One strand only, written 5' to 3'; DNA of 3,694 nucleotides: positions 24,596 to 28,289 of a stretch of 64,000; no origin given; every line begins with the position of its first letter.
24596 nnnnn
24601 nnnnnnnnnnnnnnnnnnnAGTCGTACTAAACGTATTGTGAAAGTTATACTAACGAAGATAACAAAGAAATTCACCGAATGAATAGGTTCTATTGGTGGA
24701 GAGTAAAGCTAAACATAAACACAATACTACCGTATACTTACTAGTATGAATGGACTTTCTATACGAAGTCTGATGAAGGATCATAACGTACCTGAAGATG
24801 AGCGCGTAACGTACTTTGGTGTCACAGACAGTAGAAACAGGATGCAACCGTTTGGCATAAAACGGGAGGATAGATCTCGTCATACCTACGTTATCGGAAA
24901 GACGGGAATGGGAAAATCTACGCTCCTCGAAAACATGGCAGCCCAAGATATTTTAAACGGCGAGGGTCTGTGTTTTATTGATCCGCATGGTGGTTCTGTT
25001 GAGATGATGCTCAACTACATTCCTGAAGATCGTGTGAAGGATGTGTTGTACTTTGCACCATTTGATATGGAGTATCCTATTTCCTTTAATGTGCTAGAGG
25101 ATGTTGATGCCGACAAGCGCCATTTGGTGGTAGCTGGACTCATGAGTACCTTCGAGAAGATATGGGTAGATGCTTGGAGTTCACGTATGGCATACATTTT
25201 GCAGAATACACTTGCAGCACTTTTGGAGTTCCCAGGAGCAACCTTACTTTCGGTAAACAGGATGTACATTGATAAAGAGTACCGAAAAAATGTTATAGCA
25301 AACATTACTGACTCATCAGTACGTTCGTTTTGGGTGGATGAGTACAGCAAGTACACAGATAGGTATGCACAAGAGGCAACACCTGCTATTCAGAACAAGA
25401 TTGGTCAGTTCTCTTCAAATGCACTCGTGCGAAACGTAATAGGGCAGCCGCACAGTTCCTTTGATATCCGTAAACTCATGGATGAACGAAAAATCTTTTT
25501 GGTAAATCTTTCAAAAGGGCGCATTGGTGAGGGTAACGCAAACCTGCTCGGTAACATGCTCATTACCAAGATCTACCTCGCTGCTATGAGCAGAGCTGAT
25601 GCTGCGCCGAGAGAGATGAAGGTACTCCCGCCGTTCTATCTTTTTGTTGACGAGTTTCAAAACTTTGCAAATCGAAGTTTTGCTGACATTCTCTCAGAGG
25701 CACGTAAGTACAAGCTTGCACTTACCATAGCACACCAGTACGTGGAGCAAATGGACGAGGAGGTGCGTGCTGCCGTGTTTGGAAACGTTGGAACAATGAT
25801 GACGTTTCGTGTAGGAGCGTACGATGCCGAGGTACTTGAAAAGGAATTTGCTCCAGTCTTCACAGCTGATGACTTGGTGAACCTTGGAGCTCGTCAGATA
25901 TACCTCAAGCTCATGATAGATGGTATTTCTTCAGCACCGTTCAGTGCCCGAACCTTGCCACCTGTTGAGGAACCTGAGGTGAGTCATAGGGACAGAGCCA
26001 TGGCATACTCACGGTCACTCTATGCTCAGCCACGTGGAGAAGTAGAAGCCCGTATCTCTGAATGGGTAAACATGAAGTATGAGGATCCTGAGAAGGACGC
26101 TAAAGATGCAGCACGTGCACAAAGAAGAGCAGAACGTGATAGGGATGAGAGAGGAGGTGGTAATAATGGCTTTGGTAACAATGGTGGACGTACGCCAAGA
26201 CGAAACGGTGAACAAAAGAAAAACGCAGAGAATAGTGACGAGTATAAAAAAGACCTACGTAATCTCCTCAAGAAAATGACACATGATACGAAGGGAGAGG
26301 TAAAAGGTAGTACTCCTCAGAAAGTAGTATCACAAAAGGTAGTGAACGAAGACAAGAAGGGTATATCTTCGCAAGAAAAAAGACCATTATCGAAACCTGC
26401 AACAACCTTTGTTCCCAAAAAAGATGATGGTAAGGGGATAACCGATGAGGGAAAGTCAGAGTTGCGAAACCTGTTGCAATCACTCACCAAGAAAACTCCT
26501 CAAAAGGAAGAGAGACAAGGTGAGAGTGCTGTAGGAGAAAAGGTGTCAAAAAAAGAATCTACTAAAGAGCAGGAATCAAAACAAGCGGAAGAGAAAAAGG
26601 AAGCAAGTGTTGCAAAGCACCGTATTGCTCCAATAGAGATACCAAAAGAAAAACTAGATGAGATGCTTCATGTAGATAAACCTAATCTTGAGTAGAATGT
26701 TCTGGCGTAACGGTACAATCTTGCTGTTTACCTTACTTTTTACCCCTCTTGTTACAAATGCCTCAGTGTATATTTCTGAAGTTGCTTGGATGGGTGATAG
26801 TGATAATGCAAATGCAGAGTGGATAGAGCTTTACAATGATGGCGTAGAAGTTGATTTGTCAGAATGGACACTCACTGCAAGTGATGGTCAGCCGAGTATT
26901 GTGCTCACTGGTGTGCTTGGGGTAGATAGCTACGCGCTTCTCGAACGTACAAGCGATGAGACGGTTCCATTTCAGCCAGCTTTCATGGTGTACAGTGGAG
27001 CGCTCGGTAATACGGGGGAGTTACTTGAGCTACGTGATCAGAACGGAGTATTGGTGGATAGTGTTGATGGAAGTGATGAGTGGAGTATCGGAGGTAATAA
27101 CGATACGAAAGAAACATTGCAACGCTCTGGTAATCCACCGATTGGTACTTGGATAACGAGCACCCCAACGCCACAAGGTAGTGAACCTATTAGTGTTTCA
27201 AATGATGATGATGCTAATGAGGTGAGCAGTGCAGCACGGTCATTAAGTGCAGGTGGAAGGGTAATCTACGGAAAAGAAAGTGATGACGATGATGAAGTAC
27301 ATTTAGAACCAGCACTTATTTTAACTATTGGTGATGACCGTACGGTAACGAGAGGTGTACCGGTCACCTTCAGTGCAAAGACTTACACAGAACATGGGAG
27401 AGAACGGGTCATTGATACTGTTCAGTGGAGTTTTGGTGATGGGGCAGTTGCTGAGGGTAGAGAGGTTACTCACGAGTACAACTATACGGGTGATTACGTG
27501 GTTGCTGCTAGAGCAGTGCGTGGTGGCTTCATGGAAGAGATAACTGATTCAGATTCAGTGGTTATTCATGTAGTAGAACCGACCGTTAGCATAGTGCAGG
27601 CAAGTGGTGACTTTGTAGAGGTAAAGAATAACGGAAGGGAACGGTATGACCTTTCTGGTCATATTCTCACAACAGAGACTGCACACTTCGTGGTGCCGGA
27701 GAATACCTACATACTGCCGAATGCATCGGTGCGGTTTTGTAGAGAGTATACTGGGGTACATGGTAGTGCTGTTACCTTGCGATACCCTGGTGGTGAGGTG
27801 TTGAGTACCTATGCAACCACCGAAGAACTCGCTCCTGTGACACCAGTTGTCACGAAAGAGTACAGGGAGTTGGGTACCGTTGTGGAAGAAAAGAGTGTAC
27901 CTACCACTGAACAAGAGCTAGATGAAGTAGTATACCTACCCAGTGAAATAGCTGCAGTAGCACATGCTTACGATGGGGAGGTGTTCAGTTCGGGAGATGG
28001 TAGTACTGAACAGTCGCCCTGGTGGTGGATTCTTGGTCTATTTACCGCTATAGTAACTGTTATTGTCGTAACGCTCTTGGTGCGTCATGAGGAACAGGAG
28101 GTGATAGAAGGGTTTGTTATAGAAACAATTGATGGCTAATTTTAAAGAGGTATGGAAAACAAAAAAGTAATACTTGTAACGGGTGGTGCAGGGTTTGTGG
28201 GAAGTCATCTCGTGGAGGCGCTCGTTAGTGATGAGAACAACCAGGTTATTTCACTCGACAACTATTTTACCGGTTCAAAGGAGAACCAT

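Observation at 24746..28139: TraG/VirD4/HerA-like ATPase with disordered basic/acidic tail, overlapping a lamin-tail-domain surface protein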

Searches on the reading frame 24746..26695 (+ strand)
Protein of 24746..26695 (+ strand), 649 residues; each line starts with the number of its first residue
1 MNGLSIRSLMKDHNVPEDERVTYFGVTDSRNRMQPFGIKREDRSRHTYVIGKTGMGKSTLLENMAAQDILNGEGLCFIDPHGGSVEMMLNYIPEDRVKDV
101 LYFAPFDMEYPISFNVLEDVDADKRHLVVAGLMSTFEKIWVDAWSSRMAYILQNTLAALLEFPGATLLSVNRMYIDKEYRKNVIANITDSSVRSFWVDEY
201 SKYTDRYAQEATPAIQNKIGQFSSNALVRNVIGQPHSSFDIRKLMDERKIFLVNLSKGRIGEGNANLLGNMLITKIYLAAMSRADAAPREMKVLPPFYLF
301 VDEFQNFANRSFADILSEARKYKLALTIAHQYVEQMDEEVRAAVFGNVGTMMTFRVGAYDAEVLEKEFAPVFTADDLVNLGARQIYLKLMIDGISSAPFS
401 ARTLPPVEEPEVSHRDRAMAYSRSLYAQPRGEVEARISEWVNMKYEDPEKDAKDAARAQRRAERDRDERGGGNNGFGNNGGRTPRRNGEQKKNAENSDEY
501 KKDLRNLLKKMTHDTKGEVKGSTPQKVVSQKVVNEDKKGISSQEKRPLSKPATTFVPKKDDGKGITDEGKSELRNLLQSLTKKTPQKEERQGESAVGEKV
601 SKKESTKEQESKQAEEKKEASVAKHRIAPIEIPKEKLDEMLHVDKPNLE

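Call 6: search_protein_families(library=pfam, proteins=[window:24746-26695:+], max_evalue=0.01)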
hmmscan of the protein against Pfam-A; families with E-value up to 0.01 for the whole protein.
window:24746-26695:+ (649 aa): 6 families
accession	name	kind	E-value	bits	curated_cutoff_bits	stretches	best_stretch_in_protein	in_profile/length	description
PF10412.15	TrwB_AAD_bind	-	1.7e-07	30.9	20.5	1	41-356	12-310/387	Type IV secretion-system coupling protein DNA-binding domain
PF02534.20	T4SS-DNA_transf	-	1.2e-06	28.1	20.1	1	45-338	45-346/468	Type IV secretory system Conjugative DNA transfer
PF12696.13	TraG-D_C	-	3e-05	24.4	22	1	296-356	1-66/126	TraM recognition site of TraD and TraG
PF01935.23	DUF87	-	0.00014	22.4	23.2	1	44-260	23-204/220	Helicase HerA, central domain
PF13401.12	AAA_22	-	0.002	18.9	27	0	43-68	4-29/130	AAA domain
PF13191.12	AAA_16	-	0.004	18.1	32.6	0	40-66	20-46/167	AAA ATPase domain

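Call 10: search_protein_families(library=ncbifam, proteins=[window:24746-26695:+], max_evalue=0.01)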
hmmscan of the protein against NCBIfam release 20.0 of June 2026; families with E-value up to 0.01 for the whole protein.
window:24746-26695:+ (649 aa): 9 families
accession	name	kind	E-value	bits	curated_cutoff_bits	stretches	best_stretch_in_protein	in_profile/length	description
TIGR03743.1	SXT_TraD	subfamily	6.4e-12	44.7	366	2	35-82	166-213/636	conjugative transfer system coupling protein TraD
TIGR03754.1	conj_TOL_TraD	equivalog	9.4e-09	34.3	647.55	1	35-88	171-223/643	type IV conjugative transfer system coupling protein TraD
NF045973.1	conju_CD1115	equivalog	6.6e-08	31.8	250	1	40-357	20-358/442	VirD4-like conjugal transfer protein, CD1115 family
NF053655.1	CedD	equivalog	6.2e-05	21.8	600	0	30-91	207-268/527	DNA-translocating ATPase CedD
TIGR00929.1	VirB4_CagE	subfamily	0.001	17.4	643.1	0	44-67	437-460/792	VirB4 family type IV secretion/conjugal transfer ATPase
NF041447.1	TrbC_conju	equivalog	0.0013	17.2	800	0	21-80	106-165/685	F-type conjugative transfer protein TrbC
NF045975.1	VirB4_plasma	equivalog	0.0036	15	590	1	18-81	487-552/894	Mbov_0397 family ICE element conjugal transfer ATPase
TIGR03420.1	DnaA_homol_Hda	equivalog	0.0092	15.5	194.8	0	39-156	33-156/226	DnaA regulatory inactivator Hda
NF002981.0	PRK03695.1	equivalog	0.0097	15.3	281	0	30-68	13-50/253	vitamin B12 ABC transporter ATP-binding protein BtuD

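Call 38: predict_structure(alignment_id=A1)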
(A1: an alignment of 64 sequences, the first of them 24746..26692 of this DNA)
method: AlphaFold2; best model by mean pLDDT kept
length: 649 residues; sequences in the alignment: 64
mean_pLDDT: 73.6   pTM: 0.68
mean pLDDT of the five models: 73.6, 72.3, 69.9, 68.6, 68.5
residues with pLDDT >= 90: 224; 70-90: 199; 50-70: 75; < 50: 151
segments of 3 or more residues with pLDDT < 50: 370-387, 389-398, 476-500, 513-564, 583-627
pLDDT, mean of each block of 10 residues (from residue 1): 66 81 79 80 80 79 93 94 94 98 94 95 93 89 88 96 94 93 97 93 69 82 82 93 96 83 86 93 89 91 86 77 83 79 71 63 61 46 44 41 83 97 97 95 94 95 92 54 43 41 59 38 35 33 33 37 59 78 41 32 32 34 46 79 67
secondary structure, 60 per line:
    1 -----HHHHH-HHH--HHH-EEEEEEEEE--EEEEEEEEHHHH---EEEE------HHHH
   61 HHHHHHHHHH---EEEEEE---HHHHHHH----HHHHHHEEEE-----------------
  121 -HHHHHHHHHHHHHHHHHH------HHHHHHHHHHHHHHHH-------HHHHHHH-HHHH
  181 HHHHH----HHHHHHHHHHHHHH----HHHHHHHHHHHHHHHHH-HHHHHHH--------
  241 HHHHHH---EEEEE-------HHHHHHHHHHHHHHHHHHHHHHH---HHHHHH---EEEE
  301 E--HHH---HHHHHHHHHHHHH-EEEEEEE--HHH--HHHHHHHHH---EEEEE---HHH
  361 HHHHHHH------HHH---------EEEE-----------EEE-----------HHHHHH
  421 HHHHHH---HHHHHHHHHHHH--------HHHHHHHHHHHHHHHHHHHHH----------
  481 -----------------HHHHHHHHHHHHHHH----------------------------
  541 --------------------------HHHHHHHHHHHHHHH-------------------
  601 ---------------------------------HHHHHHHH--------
elements in order: H6-10 E21-29 E32-39 H40-43 E47-50 H57-70 E74-79 H83-89 H94-99 E100-103 H122-139 H146-161 H169-175 H177-185 H190-203 H208-224 H226-232 H241-246 E250-254 H262-284 H288-293 E297-301 H310-322 E324-330 H338-346 E350-354 H358-367 E386-389 E401-403 H415-426 H430-441 H450-470 H498-512 H567-581 H634-641

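Call 41: fold_search(model_id=the predicted structure, library=pdb)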
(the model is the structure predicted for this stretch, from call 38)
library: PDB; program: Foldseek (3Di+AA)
matches with E <= 10: 885; with E <= 0.001: 78
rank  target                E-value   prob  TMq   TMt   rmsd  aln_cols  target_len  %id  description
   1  6sz9_A                4.1e-11  1.00  0.38  0.50   6.5       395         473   15  Type IV Coupling Complex (T4CC) from L. pneumophila. (released 2020-05-13)
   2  9x1m_A                8.6e-11  1.00  0.34  0.38   7.6       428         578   18  The cryo-EM structure of HerA-NurA complex with AMPPNP and dsDNA from Thermococcus kodakarensis (released 2026-02-04)
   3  1e9s_I                1.2e-10  1.00  0.37  0.54   6.4       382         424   16  Bacterial conjugative coupling protein TrwBdeltaN70. Unbound monoclinic form. (released 2001-02-06)
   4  1e9s_L                1.6e-10  1.00  0.37  0.53   6.5       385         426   15  Bacterial conjugative coupling protein TrwBdeltaN70. Unbound monoclinic form. (released 2001-02-06)
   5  1gl6_B                1.7e-10  1.00  0.38  0.55   8.9       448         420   16  Plasmid coupling protein TrwB in complex with the non-hydrolysable GTP analogue GDPNP (released 2002-05-16)
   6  8dol_D                2.2e-10  1.00  0.41  0.48   6.3       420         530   13  Mechanism of regulation of the Helicobacter pylori Cagbeta ATPase by CagZ (released 2023-02-15)
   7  1e9s_K                2.3e-10  1.00  0.36  0.52   7.2       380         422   17  Bacterial conjugative coupling protein TrwBdeltaN70. Unbound monoclinic form. (released 2001-02-06)
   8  1gl6_A                2.7e-10  1.00  0.38  0.55   8.4       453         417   15  Plasmid coupling protein TrwB in complex with the non-hydrolysable GTP analogue GDPNP (released 2002-05-16)
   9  1e9s_J                3.9e-10  1.00  0.36  0.53   6.5       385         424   17  Bacterial conjugative coupling protein TrwBdeltaN70. Unbound monoclinic form. (released 2001-02-06)
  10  1e9r_G                4.4e-10  1.00  0.35  0.51   6.8       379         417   16  Bacterial conjugative coupling protein TrwBdeltaN70. Trigonal form in complex with sulphate. (released 2001-02-06)
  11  1e9s_E                4.4e-10  1.00  0.39  0.56   9.0       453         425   14  Bacterial conjugative coupling protein TrwBdeltaN70. Unbound monoclinic form. (released 2001-02-06)
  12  1gki_A                4.8e-10  1.00  0.35  0.52   6.7       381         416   16  Plasmid coupling protein TrwB in complex with ADP and Mg2+. (released 2002-05-16)
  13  1gl7_B                4.8e-10  1.00  0.38  0.55   9.0       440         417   16  Plasmid coupling protein TrwB in complex with the non-hydrolisable ATP-analogue ADPNP. (released 2002-05-16)
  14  1gki_G                5.4e-10  1.00  0.41  0.61   7.7       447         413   15  Plasmid coupling protein TrwB in complex with ADP and Mg2+. (released 2002-05-16)
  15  1e9s_A                5.7e-10  1.00  0.37  0.53   6.6       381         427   15  Bacterial conjugative coupling protein TrwBdeltaN70. Unbound monoclinic form. (released 2001-02-06)
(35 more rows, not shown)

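Call 47: list_cluster_members(proteins=[window:24746-26692:+, window:26697-28136:+, window:26688-28136:+])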
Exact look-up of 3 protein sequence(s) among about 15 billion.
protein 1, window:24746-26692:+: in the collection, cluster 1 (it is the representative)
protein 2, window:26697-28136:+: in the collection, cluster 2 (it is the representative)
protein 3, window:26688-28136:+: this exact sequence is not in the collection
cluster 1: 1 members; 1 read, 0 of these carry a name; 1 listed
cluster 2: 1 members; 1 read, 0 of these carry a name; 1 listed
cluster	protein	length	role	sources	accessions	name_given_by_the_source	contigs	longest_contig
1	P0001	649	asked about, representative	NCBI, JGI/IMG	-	-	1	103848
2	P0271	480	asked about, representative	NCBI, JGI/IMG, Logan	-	-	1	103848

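Call 65: search_protein_families(library=padloc, proteins=[window:24746-26692:+], max_evalue=0.01)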
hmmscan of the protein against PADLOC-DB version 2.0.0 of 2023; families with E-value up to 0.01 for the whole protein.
window:24746-26692:+ (649 aa): 4 families
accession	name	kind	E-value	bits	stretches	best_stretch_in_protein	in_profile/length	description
PDLC04140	mad8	-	3e-16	57.8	1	44-343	27-244/314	mads_8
PDLC04103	HerA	-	2.7e-07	27.3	1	302-366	459-520/579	-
PDLC04105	HerA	-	0.00017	18.3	0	44-82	166-205/576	-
PDLC01055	HerA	-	0.0048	13.8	0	43-69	156-182/532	Type III coevolved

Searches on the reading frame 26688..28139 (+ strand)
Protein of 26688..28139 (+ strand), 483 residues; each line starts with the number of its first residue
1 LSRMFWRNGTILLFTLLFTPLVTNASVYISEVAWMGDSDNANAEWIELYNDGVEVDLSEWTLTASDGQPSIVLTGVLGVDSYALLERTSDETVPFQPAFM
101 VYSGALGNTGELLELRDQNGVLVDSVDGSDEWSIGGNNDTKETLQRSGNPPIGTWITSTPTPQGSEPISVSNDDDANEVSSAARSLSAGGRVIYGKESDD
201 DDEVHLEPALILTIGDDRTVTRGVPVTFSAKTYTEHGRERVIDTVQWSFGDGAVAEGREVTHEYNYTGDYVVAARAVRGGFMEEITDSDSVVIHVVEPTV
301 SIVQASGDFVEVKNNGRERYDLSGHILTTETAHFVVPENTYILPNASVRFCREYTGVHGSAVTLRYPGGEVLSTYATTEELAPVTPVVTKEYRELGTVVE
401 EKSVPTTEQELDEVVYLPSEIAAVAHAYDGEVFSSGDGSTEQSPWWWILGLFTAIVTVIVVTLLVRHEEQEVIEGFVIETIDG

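Call 6: search_protein_families(library=pfam, proteins=[window:26688-28139:+], max_evalue=0.01)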
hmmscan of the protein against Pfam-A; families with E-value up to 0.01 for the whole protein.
window:26688-28139:+ (483 aa): 3 families
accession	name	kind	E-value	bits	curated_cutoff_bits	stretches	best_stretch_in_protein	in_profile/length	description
PF00932.25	LTD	-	8.4e-16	58.8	34.3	2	24-127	5-106/109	Lamin Tail Domain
PF18911.6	PKD_4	-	5.2e-10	39.7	27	1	213-273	7-65/85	PKD domain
PF00801.26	PKD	-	1.7e-06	28.4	23.5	1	219-276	10-65/80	PKD domain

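Call 10: search_protein_families(library=ncbifam, proteins=[window:26688-28139:+], max_evalue=0.01)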
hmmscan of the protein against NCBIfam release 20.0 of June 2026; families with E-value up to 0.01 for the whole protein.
window:26688-28139:+ (483 aa): 1 family
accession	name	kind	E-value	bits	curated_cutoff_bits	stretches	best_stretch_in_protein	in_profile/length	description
TIGR00864.1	PCC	subfamily_domain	0.00016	18.2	1861.4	1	220-301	1409-1479/2700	polycystin cation channel protein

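Call 42: find_related_loci(query=A3, collection=metagenome_contigs, flank=6000)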
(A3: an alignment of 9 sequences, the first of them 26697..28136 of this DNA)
Query A3 (480 aa) in metagenome_contigs; peptide patterns used: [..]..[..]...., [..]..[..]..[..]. (x = any residue, [..] = any of these).
600 stretches matched a pattern (row limit reached: there are more); 332 encode a relative of the query (tblastn E <= 1e-3); the best 80 are kept; 80 distinct loci.
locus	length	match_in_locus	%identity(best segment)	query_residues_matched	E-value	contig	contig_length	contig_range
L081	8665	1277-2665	46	7-477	3e-127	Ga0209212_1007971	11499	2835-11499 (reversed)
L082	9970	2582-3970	46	7-477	3e-127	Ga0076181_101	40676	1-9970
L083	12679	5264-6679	46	9-477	8e-122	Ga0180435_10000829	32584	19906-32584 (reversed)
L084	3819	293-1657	45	17-476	2e-121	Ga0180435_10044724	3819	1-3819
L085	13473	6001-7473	42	1-478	2e-103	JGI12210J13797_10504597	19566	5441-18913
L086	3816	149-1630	39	1-477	1e-95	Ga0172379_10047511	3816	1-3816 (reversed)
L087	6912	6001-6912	51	4-308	1e-93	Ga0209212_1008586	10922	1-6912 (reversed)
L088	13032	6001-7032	40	8-370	6e-66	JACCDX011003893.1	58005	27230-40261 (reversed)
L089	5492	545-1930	35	7-476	2e-63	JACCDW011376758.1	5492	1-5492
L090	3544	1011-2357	34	4-458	3e-61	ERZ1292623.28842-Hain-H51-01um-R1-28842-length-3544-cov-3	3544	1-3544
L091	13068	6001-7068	36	9-368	7e-59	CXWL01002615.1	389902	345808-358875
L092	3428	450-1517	38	9-372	1e-57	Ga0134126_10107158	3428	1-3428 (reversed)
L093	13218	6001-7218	35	7-412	3e-57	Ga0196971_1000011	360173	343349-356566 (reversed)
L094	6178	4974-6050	36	10-372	3e-57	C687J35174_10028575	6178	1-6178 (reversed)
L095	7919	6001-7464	33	6-473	2e-57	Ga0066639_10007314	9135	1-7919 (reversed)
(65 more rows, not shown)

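Call 65: search_protein_families(library=padloc, proteins=[window:26697-28136:+], max_evalue=0.01)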
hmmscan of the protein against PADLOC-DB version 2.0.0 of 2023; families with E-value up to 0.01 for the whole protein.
window:26697-28136:+ (480 aa): 0 families

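Call 77: predict_structure(protein=window:26697-28136:+)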
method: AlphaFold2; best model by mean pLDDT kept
length: 480 residues; sequences in the alignment: 1
mean_pLDDT: 36.1   pTM: 0.20
mean pLDDT of the five models: 36.1, 31.6, 29.2, 27.5, 26.2
residues with pLDDT >= 90: 0; 70-90: 10; 50-70: 27; < 50: 443
segments of 3 or more residues with pLDDT < 50: 1-3, 16-197, 199-440, 465-480
pLDDT, mean of each block of 10 residues (from residue 1): 55 50 35 37 44 45 42 41 40 37 34 40 30 25 25 25 25 26 27 38 34 32 41 42 38 37 29 28 25 23 28 29 31 34 31 37 40 36 29 30 32 29 30 38 70 70 51 40
secondary structure, 60 per line:
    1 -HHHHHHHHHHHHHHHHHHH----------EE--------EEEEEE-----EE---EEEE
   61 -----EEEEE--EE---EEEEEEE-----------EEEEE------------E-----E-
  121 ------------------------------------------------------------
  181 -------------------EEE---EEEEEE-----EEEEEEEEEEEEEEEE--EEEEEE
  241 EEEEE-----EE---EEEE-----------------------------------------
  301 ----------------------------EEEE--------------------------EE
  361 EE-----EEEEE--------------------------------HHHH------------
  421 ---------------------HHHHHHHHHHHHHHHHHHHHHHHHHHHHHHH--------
elements in order: H2-20 E41-46 E57-60 E66-70 E78-84 E96-100 E200-202 E206-211 E217-232 E235-245 E256-259 E329-332 E359-362 E368-372 H405-408 H442-472
